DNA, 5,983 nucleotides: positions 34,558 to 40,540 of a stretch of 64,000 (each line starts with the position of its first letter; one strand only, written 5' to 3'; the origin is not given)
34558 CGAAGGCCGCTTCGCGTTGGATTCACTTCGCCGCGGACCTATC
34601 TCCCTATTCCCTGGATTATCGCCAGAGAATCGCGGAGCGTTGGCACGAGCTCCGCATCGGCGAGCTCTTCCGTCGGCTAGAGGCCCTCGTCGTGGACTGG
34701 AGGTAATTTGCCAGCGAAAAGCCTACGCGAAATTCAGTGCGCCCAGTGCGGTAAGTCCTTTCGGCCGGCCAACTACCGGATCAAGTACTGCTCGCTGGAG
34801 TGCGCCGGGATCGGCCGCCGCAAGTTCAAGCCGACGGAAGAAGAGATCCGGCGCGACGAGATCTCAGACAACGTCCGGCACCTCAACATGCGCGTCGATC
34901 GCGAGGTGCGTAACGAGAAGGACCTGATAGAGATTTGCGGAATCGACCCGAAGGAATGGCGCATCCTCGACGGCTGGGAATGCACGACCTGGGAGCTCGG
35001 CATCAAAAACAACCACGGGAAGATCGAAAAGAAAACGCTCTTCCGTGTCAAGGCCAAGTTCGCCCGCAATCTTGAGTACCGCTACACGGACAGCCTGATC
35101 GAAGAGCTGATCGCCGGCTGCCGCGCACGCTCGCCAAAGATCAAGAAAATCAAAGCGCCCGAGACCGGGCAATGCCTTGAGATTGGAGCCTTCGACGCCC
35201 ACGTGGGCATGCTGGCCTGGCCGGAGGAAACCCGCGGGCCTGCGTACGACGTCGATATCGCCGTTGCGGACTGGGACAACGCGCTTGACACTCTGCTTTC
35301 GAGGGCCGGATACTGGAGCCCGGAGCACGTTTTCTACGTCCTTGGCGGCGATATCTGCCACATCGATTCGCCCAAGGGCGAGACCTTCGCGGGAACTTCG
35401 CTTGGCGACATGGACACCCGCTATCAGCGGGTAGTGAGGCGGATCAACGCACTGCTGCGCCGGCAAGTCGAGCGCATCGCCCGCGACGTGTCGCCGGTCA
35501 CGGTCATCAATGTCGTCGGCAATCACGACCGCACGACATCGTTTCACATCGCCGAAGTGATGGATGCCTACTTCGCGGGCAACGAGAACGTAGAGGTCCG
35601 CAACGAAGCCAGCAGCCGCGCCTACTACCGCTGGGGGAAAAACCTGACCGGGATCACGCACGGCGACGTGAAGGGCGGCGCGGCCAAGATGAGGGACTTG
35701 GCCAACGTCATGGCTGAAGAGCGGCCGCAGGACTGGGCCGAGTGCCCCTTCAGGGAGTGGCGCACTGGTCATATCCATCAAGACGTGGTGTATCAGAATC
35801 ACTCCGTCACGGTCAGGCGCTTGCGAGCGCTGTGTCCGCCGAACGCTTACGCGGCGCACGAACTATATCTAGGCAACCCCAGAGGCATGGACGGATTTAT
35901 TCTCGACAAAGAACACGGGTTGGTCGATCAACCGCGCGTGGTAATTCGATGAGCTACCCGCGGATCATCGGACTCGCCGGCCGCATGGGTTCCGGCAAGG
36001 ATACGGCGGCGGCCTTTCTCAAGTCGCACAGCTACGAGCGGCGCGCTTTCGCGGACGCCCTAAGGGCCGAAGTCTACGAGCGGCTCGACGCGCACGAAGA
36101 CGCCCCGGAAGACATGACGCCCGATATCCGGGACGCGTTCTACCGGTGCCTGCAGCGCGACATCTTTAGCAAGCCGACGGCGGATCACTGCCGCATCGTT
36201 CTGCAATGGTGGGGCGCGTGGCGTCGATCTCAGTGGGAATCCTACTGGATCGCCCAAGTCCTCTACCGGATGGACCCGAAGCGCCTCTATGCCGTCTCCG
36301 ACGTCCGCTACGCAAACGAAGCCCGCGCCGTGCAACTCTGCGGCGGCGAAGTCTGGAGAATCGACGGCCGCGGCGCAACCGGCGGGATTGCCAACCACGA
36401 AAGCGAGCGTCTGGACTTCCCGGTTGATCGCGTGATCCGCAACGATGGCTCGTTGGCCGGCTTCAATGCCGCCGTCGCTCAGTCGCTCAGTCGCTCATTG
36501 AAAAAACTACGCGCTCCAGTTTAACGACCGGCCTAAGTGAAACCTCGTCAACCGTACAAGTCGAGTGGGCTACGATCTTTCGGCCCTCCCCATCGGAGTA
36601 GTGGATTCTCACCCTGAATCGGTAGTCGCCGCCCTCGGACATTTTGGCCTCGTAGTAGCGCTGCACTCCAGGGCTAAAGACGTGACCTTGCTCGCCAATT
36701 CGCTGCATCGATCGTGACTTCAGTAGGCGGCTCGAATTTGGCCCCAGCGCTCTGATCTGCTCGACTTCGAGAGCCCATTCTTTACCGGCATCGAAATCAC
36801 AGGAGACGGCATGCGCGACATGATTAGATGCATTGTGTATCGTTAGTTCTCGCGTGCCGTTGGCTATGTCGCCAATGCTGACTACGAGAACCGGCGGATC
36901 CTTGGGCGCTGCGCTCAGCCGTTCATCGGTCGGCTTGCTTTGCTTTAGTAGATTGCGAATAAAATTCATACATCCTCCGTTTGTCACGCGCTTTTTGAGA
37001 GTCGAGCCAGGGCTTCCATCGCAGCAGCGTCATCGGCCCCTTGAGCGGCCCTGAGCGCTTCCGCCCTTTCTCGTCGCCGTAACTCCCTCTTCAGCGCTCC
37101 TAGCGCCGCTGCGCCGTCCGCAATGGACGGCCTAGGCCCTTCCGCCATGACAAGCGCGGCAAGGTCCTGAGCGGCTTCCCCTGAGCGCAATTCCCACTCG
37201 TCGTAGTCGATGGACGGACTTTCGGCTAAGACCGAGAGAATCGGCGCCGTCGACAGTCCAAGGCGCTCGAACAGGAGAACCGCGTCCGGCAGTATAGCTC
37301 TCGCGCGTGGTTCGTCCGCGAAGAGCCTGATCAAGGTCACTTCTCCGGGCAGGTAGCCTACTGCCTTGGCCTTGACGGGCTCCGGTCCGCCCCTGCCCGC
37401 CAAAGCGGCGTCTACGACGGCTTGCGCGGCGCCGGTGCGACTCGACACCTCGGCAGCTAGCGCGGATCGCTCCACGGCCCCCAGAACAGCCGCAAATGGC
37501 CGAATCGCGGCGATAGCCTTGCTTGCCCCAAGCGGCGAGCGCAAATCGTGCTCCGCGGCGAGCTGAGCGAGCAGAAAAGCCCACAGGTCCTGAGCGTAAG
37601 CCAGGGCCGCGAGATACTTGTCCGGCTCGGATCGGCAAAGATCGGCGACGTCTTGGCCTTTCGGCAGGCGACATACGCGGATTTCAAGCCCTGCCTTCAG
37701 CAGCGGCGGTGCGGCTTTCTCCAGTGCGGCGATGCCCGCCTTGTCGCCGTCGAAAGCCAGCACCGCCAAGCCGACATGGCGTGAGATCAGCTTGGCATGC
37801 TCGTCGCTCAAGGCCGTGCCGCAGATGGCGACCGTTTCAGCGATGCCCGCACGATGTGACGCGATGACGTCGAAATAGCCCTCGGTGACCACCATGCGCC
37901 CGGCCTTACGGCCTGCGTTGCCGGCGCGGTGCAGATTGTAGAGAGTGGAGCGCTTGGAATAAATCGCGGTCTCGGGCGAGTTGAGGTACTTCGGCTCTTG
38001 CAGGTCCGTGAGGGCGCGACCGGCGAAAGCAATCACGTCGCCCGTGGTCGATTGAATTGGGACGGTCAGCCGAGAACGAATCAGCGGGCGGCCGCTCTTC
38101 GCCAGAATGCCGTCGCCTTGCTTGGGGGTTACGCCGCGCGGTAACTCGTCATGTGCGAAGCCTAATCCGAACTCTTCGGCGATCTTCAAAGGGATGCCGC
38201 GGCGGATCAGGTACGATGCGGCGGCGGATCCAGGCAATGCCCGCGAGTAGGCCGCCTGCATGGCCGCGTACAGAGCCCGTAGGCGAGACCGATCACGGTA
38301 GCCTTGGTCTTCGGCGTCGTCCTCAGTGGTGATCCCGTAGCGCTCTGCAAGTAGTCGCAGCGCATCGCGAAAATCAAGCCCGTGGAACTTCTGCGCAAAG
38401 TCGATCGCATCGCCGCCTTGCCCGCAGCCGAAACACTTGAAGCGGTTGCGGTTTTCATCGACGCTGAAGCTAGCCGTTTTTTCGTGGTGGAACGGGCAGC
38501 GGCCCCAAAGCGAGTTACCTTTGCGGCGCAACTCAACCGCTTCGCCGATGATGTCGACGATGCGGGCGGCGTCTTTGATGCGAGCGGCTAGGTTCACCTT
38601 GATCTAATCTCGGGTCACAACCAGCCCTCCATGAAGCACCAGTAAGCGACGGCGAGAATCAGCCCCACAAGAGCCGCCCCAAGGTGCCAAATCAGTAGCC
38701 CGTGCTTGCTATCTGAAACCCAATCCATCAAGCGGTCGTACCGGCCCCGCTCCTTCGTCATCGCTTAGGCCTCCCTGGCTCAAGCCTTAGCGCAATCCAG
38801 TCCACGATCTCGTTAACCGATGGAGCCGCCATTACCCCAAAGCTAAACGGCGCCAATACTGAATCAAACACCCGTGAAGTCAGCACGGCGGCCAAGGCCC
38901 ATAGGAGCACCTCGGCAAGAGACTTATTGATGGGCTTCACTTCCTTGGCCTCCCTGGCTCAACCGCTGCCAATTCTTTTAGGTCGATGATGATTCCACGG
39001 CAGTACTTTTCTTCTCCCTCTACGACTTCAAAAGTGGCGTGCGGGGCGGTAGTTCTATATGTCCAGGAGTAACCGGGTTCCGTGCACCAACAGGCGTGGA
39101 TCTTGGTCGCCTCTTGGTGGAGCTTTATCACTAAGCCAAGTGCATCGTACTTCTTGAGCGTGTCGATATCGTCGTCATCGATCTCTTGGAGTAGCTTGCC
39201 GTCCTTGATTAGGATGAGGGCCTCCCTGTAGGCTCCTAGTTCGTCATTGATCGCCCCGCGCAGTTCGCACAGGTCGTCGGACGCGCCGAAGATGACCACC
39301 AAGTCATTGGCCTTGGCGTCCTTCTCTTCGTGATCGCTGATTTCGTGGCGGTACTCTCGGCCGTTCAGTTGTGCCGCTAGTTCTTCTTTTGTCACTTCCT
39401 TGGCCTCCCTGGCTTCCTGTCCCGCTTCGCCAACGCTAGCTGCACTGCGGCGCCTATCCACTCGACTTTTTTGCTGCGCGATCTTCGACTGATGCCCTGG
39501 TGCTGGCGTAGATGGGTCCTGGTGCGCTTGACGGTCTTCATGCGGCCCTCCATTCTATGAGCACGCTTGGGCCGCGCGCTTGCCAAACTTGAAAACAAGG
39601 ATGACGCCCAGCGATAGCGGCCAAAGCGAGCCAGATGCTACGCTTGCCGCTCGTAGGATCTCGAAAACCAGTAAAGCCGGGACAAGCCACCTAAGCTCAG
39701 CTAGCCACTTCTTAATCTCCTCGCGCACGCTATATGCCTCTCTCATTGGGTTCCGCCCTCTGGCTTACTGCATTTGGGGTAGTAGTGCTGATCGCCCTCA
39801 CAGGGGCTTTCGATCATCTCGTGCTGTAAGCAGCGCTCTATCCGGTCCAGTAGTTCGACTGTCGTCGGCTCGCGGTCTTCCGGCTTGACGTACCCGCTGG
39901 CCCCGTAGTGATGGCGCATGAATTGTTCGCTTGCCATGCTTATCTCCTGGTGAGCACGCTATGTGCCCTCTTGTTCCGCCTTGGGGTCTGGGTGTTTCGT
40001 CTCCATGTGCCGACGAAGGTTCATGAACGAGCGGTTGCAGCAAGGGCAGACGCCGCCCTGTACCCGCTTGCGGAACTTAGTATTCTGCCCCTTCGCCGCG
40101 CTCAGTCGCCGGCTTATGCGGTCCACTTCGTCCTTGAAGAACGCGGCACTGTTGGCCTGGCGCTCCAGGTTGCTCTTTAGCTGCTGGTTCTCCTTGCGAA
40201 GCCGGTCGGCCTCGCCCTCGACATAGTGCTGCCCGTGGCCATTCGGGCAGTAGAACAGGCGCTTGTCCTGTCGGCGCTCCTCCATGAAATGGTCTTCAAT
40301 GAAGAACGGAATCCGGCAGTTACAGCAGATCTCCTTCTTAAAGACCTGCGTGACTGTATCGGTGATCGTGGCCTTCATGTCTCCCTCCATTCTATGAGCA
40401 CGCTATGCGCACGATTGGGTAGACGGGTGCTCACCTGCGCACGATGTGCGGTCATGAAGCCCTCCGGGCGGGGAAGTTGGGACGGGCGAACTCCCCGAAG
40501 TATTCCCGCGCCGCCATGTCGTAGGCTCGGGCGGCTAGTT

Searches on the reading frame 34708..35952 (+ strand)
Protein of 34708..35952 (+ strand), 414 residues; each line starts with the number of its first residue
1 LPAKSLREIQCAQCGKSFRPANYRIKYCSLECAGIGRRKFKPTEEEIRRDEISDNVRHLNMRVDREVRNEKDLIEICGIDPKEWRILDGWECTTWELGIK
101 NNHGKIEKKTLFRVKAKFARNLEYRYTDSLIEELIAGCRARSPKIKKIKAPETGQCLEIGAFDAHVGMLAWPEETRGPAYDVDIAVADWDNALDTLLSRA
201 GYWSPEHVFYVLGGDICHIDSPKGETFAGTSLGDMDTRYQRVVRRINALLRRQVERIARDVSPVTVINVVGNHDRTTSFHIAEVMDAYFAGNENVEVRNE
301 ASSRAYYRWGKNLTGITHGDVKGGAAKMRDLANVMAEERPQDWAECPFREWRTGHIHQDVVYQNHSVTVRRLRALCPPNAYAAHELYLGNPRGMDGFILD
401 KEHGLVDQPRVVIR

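Call 19: search_protein_families(library=phrogs, proteins=[window:34708-35952:+], max_evalue=0.00001)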
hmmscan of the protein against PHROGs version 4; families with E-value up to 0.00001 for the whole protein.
window:34708-35952:+ (414 aa): 3 families
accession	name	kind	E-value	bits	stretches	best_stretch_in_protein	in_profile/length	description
phrog_704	-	DNA, RNA and nucleotide metabolism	7e-60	204.2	1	46-406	37-379/390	DNA repair exonuclease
phrog_284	-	DNA, RNA and nucleotide metabolism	1.6e-15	57.9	1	116-404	83-385/398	exonuclease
phrog_20762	-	unknown function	5.9e-06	27.6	0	297-404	3-106/117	-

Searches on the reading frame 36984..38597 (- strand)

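Call 19: search_protein_families(library=phrogs, proteins=[window:36984-38597:-], max_evalue=0.00001)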
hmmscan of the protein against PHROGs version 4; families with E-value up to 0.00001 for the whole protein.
window:36984-38597:- (537 aa): 10 families
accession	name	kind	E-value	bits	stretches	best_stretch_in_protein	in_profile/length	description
phrog_6444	-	DNA, RNA and nucleotide metabolism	6.8e-98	329.9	1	6-443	12-477/577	DNA primase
phrog_47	-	DNA, RNA and nucleotide metabolism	2.4e-57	196.2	1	22-336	41-337/947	DNA primase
phrog_510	-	DNA, RNA and nucleotide metabolism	2.3e-24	87.1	1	4-141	17-163/667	DNA primase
phrog_18097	-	DNA, RNA and nucleotide metabolism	2.2e-23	83.9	1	8-98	11-102/199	DNA primase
phrog_22657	-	unknown function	3.9e-23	82.1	1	8-312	13-338/1185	-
phrog_11992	-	unknown function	1.3e-19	72.1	1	4-113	4-108/177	-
phrog_360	-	DNA, RNA and nucleotide metabolism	5.3e-12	47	1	33-93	33-93/133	DNA primase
phrog_239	-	DNA, RNA and nucleotide metabolism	1.3e-11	45.2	1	33-319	44-294/801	DNA primase/helicase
phrog_26824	-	unknown function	1.4e-11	44.3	1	33-90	29-90/868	-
phrog_849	-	DNA, RNA and nucleotide metabolism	3.9e-09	37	1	114-333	138-340/435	DNA primase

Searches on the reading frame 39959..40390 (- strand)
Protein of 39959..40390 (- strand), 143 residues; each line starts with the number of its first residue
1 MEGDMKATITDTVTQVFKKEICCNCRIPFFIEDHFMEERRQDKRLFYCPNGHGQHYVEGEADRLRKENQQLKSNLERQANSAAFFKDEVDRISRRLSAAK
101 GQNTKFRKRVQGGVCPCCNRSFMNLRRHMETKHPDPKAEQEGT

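Call 63: search_protein_families(library=pfam, proteins=[window:39959-40390:-], max_evalue=0.01)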
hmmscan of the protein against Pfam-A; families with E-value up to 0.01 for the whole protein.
window:39959-40390:- (143 aa): 1 family
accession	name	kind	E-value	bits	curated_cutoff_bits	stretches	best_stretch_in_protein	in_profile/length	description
PF25450.1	Rab11-FIP3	-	0.00063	20.5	31.9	1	57-109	66-118/125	Rab11-FIP3-like domain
